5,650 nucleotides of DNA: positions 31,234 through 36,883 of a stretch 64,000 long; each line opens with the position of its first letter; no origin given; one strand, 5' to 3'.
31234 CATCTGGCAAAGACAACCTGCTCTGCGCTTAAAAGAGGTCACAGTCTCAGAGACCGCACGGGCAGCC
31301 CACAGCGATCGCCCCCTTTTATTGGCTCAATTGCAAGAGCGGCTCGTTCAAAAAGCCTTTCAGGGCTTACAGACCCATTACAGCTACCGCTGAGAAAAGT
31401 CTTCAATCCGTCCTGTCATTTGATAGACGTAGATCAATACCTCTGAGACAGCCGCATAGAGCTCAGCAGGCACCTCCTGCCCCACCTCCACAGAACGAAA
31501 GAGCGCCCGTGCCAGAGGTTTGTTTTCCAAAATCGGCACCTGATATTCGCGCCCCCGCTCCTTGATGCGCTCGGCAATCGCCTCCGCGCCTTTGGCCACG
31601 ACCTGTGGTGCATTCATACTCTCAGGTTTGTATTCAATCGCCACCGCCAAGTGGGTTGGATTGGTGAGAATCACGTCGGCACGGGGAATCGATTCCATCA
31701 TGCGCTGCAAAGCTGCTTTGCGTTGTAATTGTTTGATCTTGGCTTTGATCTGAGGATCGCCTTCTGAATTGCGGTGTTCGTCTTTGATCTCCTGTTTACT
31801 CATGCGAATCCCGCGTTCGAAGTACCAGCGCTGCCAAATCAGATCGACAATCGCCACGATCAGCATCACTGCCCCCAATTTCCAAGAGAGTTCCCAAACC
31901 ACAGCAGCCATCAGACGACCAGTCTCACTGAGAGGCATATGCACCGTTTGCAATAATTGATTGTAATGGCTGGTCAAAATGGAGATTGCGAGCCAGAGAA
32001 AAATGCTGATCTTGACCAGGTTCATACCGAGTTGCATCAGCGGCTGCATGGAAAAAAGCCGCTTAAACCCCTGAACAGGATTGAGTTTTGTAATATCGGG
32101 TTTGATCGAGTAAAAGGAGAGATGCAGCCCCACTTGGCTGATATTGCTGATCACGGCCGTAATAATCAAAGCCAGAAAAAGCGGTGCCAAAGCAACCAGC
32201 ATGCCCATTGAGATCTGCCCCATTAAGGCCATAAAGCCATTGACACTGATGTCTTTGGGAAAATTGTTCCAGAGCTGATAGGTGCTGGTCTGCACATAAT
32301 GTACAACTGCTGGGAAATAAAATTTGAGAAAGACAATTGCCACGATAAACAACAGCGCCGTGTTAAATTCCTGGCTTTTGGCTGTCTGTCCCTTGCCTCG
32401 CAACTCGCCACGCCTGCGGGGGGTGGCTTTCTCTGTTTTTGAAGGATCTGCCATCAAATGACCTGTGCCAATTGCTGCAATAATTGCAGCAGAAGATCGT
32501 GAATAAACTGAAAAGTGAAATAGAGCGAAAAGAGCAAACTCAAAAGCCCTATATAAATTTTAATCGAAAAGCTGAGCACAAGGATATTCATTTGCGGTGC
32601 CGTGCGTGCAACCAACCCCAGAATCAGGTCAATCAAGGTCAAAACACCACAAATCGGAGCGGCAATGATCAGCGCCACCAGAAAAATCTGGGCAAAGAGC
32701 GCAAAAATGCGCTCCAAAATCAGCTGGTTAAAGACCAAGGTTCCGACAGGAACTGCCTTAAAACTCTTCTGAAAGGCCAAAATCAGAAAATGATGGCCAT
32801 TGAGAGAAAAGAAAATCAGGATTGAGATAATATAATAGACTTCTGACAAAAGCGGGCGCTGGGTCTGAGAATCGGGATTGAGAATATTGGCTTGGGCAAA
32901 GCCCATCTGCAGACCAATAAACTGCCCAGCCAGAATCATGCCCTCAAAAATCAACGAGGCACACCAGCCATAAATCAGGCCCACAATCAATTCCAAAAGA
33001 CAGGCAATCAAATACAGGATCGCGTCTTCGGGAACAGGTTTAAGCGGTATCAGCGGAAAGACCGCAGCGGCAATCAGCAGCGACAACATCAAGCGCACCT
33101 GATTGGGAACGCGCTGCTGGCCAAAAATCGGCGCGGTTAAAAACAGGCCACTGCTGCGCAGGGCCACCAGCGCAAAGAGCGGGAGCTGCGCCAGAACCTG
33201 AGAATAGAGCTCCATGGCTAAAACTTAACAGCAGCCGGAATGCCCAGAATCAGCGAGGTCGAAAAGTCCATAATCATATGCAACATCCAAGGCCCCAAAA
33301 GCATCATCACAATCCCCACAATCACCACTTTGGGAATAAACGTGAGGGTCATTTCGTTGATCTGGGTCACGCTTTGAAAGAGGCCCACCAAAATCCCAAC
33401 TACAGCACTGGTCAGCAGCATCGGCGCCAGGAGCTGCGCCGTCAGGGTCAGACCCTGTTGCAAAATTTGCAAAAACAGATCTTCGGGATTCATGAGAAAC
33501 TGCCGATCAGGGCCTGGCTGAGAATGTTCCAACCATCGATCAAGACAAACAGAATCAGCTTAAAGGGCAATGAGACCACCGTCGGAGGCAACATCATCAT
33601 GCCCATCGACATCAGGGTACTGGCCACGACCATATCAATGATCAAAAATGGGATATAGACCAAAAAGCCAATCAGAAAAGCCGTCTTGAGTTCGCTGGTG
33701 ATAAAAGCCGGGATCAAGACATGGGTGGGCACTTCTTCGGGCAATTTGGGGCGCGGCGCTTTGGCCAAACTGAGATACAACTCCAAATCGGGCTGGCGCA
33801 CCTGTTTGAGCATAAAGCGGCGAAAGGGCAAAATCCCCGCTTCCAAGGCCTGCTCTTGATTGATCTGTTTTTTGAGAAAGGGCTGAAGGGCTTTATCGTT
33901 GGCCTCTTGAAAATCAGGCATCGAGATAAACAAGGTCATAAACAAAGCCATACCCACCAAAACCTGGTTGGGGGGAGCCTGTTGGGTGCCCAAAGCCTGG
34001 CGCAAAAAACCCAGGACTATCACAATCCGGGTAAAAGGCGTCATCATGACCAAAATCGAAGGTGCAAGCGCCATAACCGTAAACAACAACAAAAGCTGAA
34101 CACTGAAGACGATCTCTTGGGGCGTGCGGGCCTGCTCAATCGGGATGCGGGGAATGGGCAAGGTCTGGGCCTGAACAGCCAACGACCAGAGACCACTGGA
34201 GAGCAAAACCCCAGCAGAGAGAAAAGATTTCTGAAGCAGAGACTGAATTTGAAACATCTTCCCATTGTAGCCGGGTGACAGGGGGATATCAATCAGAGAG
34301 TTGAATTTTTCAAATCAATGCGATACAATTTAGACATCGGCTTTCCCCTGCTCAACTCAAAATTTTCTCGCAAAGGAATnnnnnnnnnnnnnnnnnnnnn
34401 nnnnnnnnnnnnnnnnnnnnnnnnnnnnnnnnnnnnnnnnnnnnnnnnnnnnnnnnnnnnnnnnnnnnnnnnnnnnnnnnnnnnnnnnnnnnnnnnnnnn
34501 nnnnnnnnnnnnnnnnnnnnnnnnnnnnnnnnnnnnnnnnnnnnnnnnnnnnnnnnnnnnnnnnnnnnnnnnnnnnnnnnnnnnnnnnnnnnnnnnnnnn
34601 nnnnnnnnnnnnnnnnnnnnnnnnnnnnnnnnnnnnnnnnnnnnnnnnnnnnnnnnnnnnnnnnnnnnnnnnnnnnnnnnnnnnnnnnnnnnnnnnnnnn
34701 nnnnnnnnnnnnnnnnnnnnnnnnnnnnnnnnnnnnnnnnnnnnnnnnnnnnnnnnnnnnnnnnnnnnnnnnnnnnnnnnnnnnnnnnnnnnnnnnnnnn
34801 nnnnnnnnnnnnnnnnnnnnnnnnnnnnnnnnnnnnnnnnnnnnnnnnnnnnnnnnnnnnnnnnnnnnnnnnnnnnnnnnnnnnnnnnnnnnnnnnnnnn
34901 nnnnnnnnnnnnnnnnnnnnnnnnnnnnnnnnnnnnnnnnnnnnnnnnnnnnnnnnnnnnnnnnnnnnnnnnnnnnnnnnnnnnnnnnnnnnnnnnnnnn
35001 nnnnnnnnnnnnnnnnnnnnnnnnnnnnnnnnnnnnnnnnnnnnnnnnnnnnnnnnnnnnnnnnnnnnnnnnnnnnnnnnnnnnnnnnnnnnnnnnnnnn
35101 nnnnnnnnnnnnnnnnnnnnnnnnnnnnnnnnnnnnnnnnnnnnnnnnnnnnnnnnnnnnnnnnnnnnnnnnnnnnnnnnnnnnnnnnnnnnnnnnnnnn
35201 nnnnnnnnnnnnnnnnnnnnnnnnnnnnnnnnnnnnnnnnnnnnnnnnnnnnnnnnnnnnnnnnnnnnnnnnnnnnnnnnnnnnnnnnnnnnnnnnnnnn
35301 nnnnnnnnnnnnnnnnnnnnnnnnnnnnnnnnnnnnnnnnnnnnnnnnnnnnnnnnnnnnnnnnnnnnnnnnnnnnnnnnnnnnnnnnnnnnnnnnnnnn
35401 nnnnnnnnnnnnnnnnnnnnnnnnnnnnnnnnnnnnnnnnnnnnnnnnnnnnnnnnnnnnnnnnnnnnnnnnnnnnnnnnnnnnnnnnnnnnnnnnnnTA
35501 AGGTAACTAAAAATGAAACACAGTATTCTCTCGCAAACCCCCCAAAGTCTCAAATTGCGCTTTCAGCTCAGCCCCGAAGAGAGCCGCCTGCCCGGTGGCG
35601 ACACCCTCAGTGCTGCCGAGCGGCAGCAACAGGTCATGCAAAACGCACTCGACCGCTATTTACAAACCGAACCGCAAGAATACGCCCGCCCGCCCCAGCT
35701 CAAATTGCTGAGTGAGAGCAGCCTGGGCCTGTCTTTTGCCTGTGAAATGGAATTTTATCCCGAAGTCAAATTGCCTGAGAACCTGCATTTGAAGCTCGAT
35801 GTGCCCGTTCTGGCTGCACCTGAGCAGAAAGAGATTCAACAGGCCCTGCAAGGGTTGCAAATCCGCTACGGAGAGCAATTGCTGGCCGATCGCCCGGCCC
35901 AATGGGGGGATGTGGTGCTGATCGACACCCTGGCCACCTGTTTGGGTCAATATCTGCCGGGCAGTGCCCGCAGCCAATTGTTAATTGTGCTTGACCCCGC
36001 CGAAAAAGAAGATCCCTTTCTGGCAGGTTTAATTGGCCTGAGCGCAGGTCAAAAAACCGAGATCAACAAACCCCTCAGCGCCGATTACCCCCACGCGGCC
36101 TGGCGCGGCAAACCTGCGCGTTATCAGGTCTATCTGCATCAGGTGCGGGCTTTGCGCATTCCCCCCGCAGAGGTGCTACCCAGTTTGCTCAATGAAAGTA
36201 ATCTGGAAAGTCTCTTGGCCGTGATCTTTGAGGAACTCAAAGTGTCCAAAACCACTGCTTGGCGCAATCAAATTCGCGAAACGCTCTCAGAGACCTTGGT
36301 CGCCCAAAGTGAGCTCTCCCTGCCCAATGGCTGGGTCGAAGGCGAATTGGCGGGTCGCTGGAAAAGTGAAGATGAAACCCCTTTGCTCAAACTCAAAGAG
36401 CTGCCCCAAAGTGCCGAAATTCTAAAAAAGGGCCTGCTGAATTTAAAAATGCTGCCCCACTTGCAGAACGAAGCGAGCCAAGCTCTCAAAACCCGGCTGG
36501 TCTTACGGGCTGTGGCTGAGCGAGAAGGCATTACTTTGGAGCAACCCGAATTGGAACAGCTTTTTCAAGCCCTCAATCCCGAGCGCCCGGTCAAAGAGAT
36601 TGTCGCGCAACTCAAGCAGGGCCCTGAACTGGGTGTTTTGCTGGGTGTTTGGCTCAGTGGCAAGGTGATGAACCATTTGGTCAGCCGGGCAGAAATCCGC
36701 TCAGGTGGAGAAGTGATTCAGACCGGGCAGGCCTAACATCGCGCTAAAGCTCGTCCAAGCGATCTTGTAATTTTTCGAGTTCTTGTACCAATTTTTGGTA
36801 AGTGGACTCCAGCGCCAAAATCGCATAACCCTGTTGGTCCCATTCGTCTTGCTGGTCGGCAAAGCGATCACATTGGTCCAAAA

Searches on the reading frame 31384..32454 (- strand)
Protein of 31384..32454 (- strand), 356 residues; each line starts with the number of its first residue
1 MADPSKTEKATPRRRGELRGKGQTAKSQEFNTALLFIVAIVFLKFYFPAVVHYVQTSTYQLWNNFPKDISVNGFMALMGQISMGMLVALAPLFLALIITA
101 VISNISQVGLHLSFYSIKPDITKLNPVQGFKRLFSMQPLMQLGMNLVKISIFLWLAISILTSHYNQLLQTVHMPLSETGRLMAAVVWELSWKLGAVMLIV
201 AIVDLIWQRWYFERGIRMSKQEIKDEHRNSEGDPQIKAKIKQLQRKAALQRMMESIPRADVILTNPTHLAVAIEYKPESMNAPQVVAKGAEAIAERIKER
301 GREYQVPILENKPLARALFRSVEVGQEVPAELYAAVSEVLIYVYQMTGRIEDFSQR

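Call 62: search_protein_families(library=pfam, proteins=[window:31384-32454:-], max_evalue=0.000001)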
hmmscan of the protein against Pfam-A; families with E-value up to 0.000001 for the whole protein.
window:31384-32454:- (356 aa): 1 family
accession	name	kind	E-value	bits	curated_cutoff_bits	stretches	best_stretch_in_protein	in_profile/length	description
PF01312.24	Bac_export_2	-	1.3e-119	399.8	24.4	1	5-343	2-335/335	FlhB HrpN YscU SpaS Family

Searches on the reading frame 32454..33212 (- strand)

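Call 64: search_protein_families(library=pfam, proteins=[window:32454-33212:-], max_evalue=0.000001)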
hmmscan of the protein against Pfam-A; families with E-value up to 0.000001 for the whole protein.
window:32454-33212:- (252 aa): 1 family
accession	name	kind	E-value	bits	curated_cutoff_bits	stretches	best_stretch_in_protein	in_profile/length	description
PF01311.25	Bac_export_1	-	2e-61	208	27.8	1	11-242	2-228/230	Bacterial export proteins, family 1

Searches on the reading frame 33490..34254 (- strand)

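Call 64: search_protein_families(library=pfam, proteins=[window:33490-34254:-], max_evalue=0.000001)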
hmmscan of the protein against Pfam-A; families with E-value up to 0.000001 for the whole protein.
window:33490-34254:- (254 aa): 1 family
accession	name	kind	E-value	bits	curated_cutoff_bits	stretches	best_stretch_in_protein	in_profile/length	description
PF00813.25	FliP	-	9.5e-80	267.5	26.9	1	57-249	1-191/191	FliP family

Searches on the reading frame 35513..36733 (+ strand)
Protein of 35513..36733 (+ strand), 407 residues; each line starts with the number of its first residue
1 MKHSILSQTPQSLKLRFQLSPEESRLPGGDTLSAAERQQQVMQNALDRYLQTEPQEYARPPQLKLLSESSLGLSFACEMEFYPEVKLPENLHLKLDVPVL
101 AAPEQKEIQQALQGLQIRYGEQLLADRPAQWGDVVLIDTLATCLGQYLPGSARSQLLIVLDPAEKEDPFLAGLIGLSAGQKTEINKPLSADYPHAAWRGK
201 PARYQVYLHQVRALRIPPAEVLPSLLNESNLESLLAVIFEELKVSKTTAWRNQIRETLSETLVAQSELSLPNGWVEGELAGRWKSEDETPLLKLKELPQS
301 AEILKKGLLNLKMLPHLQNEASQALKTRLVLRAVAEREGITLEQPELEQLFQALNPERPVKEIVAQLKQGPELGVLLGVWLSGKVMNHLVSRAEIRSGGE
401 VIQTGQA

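Call 64: search_protein_families(library=pfam, proteins=[window:35513-36733:+], max_evalue=0.000001)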
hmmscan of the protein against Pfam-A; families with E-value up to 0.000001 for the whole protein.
window:35513-36733:+ (407 aa): 1 family
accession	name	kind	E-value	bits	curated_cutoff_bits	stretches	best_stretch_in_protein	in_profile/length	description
PF05698.19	Trigger_C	-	3.8e-09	37.2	22.7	1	231-390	2-161/162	Bacterial trigger factor protein (TF) C-terminus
